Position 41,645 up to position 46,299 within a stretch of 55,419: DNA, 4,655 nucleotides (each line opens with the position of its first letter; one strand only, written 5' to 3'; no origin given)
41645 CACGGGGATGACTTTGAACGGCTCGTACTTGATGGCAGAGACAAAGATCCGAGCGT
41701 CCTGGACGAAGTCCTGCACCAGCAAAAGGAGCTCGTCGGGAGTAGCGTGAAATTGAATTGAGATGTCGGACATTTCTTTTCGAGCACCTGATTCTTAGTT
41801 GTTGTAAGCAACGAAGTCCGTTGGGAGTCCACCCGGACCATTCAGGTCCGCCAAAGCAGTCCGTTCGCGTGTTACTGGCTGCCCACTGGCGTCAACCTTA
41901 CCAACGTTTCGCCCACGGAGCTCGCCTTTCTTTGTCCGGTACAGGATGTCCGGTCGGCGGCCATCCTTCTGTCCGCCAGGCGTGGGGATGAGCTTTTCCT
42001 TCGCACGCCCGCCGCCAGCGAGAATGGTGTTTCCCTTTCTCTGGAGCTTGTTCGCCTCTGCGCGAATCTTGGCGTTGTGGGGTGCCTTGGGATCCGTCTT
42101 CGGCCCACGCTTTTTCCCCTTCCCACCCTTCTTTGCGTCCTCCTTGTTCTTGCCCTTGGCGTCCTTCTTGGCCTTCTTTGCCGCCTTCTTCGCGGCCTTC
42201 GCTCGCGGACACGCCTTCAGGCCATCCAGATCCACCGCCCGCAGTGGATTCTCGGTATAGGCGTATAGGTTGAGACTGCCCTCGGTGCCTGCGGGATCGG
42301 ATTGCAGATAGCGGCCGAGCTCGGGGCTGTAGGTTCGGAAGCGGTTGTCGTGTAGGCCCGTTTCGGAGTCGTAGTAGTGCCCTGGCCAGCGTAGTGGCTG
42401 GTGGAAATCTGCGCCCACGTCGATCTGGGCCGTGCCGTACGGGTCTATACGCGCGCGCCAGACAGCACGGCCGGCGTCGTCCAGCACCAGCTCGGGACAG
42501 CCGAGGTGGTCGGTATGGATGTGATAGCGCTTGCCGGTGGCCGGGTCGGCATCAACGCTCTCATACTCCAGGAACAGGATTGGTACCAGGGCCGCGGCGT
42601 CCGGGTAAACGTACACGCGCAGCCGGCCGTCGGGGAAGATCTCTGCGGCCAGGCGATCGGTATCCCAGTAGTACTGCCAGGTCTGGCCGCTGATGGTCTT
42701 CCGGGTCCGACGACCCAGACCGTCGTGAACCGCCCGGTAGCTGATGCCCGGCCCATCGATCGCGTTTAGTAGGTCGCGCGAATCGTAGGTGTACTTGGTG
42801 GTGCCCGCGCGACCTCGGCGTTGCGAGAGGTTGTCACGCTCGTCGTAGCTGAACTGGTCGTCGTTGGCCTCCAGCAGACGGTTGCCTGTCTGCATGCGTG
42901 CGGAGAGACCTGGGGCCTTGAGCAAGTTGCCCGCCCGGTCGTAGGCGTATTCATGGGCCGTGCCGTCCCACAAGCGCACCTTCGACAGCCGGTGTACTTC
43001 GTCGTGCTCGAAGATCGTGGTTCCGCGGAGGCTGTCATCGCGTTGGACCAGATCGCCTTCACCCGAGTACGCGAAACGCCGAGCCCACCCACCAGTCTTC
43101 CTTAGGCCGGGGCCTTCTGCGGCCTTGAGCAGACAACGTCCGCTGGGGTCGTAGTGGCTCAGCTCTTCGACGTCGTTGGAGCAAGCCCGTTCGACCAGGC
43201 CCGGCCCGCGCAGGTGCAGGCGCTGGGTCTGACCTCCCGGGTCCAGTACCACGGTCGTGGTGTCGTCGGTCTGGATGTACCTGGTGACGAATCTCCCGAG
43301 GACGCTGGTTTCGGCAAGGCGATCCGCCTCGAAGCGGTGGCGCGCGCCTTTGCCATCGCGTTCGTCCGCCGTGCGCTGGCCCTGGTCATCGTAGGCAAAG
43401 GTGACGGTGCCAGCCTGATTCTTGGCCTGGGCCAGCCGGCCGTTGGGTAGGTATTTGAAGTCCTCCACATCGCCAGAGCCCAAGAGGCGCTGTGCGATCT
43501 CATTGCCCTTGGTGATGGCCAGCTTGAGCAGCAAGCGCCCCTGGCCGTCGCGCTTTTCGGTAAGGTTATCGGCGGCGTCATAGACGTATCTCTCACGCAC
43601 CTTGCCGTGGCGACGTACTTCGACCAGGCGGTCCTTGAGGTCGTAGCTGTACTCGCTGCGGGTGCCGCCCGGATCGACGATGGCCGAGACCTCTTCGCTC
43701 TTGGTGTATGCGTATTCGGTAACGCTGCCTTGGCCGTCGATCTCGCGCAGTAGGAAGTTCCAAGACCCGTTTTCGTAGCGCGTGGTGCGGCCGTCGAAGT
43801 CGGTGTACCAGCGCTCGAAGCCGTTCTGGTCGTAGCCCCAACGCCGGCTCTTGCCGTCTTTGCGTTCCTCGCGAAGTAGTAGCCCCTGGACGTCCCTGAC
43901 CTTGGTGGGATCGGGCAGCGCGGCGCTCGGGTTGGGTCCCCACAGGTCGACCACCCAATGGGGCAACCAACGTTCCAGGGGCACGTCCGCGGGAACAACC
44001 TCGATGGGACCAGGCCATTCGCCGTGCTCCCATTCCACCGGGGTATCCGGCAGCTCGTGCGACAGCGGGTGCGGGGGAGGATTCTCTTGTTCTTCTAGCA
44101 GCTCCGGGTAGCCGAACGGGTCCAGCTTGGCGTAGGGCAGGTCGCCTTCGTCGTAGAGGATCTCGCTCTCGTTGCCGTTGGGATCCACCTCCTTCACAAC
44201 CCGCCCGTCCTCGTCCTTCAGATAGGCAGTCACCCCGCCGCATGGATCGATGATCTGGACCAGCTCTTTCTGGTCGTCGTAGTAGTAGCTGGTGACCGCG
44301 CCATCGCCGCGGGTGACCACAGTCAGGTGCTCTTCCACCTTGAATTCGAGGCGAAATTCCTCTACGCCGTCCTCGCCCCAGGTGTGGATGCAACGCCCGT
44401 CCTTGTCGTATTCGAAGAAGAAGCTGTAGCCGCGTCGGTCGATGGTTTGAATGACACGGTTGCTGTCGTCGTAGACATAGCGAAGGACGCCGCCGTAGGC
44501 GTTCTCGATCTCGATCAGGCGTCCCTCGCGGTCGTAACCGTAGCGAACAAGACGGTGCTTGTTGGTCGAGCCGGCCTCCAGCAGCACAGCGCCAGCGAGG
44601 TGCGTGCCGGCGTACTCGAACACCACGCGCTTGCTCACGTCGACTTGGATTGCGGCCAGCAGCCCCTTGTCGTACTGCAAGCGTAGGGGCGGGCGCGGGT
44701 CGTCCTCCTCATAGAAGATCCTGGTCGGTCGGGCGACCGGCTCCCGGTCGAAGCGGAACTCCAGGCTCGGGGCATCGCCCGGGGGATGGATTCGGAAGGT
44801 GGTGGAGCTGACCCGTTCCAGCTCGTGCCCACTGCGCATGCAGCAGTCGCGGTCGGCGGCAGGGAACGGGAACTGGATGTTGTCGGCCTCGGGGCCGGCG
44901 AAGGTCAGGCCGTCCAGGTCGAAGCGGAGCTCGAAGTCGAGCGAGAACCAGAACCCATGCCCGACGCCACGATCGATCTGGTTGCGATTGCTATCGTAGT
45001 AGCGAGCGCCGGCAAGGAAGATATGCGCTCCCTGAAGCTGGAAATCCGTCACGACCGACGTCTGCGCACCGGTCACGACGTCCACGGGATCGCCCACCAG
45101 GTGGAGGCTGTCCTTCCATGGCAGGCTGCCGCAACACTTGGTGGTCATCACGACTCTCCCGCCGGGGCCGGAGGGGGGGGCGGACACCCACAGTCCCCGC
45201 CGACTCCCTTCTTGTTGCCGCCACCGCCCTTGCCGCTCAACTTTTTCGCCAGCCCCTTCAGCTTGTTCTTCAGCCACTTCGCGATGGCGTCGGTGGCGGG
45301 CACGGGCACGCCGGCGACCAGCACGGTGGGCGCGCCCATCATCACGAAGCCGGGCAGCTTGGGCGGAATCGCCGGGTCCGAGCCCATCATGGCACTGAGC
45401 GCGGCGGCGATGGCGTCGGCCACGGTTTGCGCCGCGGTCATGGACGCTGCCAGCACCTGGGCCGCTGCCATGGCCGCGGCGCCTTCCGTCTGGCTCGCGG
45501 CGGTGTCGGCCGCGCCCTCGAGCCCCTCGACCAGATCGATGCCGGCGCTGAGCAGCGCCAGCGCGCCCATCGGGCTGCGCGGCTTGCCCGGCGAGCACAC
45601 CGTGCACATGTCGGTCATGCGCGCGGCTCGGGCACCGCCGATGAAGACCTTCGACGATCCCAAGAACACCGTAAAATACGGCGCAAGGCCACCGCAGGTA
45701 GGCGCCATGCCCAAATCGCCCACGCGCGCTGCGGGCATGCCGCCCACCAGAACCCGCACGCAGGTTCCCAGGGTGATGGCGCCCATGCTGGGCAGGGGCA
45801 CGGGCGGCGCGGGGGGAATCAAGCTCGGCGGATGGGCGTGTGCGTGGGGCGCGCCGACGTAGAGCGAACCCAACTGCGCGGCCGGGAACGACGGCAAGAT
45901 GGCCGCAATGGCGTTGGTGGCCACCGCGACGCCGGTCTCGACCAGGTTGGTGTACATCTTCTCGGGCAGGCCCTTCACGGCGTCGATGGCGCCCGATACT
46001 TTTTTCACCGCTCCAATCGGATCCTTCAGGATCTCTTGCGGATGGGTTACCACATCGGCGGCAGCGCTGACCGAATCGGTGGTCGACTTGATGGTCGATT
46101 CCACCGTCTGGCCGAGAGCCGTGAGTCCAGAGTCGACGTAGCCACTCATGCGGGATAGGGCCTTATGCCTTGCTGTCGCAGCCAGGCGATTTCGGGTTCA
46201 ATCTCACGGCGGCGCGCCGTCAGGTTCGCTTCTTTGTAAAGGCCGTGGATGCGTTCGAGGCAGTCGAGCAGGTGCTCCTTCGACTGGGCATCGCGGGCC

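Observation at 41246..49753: Orphan T6SS cargo island 1: vgrG - TPR protein - PAAR - Rhs - immunity as one translationally coupled unit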

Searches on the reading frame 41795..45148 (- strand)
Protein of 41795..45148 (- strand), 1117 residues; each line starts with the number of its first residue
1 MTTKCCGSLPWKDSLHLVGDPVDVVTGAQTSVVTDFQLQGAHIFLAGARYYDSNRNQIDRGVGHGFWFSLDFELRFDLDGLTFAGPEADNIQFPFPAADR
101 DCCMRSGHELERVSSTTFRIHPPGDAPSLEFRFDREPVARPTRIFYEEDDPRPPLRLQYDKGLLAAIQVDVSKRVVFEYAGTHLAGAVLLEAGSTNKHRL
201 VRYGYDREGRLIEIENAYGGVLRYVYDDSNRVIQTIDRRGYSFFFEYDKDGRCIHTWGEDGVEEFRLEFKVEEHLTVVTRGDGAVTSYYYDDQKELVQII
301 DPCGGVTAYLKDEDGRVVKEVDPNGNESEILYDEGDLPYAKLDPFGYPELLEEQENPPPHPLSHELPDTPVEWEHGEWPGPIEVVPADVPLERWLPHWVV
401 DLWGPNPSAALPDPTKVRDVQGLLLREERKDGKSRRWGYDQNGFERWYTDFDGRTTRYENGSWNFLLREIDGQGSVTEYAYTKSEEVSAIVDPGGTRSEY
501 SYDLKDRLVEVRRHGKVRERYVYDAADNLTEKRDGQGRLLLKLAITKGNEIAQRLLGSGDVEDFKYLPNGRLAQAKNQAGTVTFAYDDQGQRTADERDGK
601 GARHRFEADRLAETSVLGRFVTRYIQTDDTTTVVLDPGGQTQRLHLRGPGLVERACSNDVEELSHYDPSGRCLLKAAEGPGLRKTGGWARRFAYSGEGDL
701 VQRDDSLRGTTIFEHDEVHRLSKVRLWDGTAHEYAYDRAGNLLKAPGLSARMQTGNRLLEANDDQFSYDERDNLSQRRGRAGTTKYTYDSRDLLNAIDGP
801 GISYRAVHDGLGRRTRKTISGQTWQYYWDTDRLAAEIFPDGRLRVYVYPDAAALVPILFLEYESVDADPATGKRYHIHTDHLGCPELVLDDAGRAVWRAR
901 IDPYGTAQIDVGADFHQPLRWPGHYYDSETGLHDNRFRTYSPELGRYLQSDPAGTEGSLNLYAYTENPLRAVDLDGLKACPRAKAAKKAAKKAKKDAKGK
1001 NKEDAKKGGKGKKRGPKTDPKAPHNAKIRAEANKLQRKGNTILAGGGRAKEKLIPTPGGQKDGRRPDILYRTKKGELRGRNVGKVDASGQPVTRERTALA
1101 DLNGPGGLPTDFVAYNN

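Call 11: search_protein_families(library=pfam, proteins=[window:41795-45148:-], max_evalue=0.01)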
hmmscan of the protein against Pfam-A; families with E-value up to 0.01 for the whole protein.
window:41795-45148:- (1117 aa): 4 families
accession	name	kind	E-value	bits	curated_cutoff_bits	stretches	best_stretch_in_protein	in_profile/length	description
PF05593.20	RHS_repeat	-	4.6e-31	107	22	3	205-240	1-36/38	RHS Repeat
PF25023.1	TEN_YD-shell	-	4.2e-11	42.1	50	1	712-949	627-864/909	Teneurin YD-shell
PF03527.20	RHS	-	1.4e-09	38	27.9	1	875-907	2-34/38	RHS protein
PF20148.4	DUF6531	-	1.6e-09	38.4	24.1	1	19-93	1-74/74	Domain of unknown function (DUF6531)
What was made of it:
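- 42218..45148 (-): Rhs shell, residues 1-977. It comprises a short Cys-containing N-terminal peptide, DUF6531, YD repeats, and the RHS core ending in the cleavage-type motif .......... (973-977). DUF6531, RHS_repeat, RHS and TEN_YD-shell (call 11).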

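Call 12: search_protein_families(library=ncbifam, proteins=[window:41795-45148:-], max_evalue=0.01)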
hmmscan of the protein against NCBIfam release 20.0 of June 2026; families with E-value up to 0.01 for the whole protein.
window:41795-45148:- (1117 aa): 3 families
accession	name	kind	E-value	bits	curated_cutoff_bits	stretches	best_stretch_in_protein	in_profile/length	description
NF041261.1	RHS_core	equivalog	2.4e-37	128.3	2000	3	873-976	1156-1260/1261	RHS element core protein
TIGR01643.1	YD_repeat_2x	repeat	2.5e-28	97.4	15.8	1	502-538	1-37/42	YD repeat-containing protein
TIGR03696.1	Rhs_assc_core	domain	5e-22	78.2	32.5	1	902-977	2-76/76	RHS repeat-associated core domain-containing protein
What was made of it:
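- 42218..45148 (-): TIGR03696 covers residues 902-977 (call 12).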

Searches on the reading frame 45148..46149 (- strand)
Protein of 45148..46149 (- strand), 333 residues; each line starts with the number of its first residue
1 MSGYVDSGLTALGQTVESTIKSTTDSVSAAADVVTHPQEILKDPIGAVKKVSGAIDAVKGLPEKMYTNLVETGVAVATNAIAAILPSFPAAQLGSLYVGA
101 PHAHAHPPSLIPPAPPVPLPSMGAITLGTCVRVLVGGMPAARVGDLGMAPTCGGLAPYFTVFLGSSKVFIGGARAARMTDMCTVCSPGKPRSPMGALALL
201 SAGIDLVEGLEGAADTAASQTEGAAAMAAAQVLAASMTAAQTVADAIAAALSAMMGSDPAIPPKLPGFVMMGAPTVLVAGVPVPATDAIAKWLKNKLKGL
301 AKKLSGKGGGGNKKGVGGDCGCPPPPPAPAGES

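Call 11: search_protein_families(library=pfam, proteins=[window:45148-46149:-], max_evalue=0.01)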
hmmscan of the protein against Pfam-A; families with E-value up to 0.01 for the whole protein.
window:45148-46149:- (333 aa): 1 family
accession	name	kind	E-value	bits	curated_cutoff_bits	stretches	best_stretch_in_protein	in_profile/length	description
PF05488.18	PAAR_motif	-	1.8e-11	44.5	27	1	123-183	9-63/70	PAAR motif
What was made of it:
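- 45148..46149 (-): Stand-alone extended PAAR tip protein, 333 aa. It has three PAAR-type motifs (PAAQ at 89, PAAR at 139, RAAR at 174), an N-terminal extension of about 85 aa, an Ala-rich insertion of about 70 aa (about residues 190-260) and a basic C-terminal tail ending in Gly-rich GCGCP. PAAR_motif 1.8e-11, covering residues 123-183 only (call 11).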

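Call 12: search_protein_families(library=ncbifam, proteins=[window:45148-46149:-], max_evalue=0.01)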
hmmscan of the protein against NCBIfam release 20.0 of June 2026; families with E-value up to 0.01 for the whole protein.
window:45148-46149:- (333 aa): 1 family
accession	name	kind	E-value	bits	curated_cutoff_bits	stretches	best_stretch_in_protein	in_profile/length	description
NF033420.0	T6SS_PAAR_dom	equivalog_domain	0.00024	21.2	124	0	132-181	28-78/94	type VI secretion system PAAR protein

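Call 81: search_protein_families(library=pfam, proteins=[window:45148-46149:-], max_evalue=5)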
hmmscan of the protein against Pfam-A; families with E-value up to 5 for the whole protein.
window:45148-46149:- (333 aa): 3 families
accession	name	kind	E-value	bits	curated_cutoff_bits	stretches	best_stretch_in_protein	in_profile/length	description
PF05488.18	PAAR_motif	-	1.8e-11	44.5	27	1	123-183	9-63/70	PAAR motif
PF13665.11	Tox-PAAR-like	-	0.19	12.3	31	0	163-183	80-100/108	Toxin PAAR-like domain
PF06911.18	Senescence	-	0.38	11.1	24.6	1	223-255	100-130/184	Senescence domain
